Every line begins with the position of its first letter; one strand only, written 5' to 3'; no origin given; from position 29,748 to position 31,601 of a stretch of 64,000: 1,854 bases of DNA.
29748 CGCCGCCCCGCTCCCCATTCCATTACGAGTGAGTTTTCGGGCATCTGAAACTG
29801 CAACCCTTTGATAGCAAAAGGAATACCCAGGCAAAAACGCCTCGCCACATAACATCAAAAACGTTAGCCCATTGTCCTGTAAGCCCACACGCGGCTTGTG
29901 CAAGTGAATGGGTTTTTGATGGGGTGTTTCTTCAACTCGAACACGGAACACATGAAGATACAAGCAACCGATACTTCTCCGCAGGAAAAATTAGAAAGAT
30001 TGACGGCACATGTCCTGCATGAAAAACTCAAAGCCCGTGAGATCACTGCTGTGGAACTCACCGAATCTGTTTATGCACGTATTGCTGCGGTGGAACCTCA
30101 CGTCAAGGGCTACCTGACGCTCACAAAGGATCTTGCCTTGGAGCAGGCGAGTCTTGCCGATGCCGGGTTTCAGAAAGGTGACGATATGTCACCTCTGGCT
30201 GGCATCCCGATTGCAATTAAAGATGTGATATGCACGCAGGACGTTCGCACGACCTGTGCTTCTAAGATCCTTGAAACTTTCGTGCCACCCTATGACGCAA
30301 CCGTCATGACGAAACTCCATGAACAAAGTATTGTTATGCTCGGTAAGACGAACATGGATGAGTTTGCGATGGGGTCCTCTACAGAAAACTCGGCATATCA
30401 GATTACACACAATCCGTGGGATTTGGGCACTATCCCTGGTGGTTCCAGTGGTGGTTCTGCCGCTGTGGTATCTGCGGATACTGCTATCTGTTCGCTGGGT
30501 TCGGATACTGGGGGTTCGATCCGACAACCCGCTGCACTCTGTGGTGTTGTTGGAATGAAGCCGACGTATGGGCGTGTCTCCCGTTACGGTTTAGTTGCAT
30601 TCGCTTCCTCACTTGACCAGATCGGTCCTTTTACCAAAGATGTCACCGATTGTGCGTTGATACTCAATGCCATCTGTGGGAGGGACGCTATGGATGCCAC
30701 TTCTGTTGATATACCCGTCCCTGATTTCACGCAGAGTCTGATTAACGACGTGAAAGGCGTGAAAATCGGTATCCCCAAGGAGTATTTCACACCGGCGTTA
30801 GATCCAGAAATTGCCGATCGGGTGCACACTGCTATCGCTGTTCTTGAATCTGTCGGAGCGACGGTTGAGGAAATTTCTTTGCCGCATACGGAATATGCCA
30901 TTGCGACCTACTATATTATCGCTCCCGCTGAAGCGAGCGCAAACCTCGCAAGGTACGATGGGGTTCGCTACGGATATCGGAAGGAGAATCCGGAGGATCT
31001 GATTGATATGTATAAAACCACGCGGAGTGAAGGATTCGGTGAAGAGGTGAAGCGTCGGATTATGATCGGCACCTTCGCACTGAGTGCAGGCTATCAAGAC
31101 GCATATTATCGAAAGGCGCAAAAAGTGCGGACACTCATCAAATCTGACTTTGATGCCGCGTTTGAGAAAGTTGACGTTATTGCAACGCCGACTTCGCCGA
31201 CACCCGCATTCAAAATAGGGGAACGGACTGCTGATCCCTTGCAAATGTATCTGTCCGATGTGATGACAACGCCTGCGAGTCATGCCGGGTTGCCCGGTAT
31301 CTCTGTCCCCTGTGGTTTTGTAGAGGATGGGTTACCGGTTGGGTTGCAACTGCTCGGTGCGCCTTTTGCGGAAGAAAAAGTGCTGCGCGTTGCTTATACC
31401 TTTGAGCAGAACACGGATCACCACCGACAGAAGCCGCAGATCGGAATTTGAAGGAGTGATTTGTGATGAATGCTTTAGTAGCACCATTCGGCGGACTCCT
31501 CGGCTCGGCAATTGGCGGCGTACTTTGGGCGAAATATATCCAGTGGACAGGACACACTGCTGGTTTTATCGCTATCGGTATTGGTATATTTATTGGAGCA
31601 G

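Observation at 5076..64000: One ~25-nt hairpin core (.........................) is shared by repeat families with different termini and shows compensatory stem changes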

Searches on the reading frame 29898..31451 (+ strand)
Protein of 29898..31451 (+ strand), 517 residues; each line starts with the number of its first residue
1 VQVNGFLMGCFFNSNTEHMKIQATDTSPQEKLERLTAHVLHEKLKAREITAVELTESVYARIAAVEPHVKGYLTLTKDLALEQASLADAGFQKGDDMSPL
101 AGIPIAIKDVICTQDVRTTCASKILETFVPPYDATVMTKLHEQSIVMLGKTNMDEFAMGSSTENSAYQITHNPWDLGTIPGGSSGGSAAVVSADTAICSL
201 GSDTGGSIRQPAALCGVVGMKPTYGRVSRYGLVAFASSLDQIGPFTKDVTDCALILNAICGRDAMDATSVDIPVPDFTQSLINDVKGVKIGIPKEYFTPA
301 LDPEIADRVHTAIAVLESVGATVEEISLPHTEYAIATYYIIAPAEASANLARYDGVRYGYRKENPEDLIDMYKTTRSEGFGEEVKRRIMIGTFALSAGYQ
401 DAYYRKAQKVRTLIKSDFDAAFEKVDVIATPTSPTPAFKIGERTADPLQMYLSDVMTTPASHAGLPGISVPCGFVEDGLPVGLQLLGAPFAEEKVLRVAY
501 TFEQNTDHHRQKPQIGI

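Call 82: find_encoding_contigs(protein=window:29898-31451:+, flank=1500, max_places=4)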
Protein window:29898-31451:+ (517 aa): no gene with exactly this product is on record in the collection.
